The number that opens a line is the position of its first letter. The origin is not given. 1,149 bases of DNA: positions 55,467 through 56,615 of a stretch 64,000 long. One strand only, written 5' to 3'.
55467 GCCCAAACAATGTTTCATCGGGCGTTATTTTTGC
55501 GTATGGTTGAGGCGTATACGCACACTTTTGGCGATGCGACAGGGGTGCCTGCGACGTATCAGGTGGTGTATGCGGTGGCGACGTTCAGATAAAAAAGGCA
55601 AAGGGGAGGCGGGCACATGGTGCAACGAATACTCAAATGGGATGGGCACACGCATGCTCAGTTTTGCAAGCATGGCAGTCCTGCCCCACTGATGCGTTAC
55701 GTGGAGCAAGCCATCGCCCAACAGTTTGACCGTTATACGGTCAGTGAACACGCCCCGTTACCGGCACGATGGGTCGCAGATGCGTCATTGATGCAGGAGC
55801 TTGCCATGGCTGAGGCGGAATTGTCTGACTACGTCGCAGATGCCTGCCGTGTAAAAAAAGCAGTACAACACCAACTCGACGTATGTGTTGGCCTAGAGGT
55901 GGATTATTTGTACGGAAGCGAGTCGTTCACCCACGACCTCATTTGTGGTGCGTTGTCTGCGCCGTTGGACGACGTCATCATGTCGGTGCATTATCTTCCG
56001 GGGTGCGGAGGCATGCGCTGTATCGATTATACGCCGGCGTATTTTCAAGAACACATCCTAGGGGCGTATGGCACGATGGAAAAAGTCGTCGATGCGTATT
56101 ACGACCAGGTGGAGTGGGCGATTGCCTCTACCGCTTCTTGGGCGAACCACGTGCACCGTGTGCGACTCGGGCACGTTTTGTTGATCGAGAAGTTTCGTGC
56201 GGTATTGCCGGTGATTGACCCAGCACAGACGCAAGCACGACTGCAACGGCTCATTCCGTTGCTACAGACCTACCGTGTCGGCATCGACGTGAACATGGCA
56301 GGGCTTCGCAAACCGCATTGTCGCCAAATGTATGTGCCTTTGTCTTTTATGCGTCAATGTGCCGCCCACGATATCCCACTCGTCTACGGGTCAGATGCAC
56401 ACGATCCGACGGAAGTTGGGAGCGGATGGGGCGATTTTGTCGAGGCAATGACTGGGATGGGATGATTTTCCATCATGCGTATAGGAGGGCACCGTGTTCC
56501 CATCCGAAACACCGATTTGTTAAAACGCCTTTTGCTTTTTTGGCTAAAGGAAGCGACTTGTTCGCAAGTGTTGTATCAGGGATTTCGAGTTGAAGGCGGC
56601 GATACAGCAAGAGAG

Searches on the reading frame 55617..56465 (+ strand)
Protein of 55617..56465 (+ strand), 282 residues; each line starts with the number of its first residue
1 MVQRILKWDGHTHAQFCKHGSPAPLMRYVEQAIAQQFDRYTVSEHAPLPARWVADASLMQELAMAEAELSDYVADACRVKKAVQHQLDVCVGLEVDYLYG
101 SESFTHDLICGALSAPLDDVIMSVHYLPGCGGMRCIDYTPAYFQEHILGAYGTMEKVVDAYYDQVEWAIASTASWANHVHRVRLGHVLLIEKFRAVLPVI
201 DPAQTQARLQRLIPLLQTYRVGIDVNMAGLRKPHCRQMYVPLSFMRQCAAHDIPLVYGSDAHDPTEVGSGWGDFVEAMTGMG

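Call 70: search_protein_families(library=pfam, proteins=[window:55617-56465:+], max_evalue=0.00001)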
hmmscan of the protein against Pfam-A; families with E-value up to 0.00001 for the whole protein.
window:55617-56465:+ (282 aa): 1 family
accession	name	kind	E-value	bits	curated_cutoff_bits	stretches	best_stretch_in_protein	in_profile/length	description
PF02811.25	PHP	-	9e-12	46.1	26.4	1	9-226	1-162/164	PHP domain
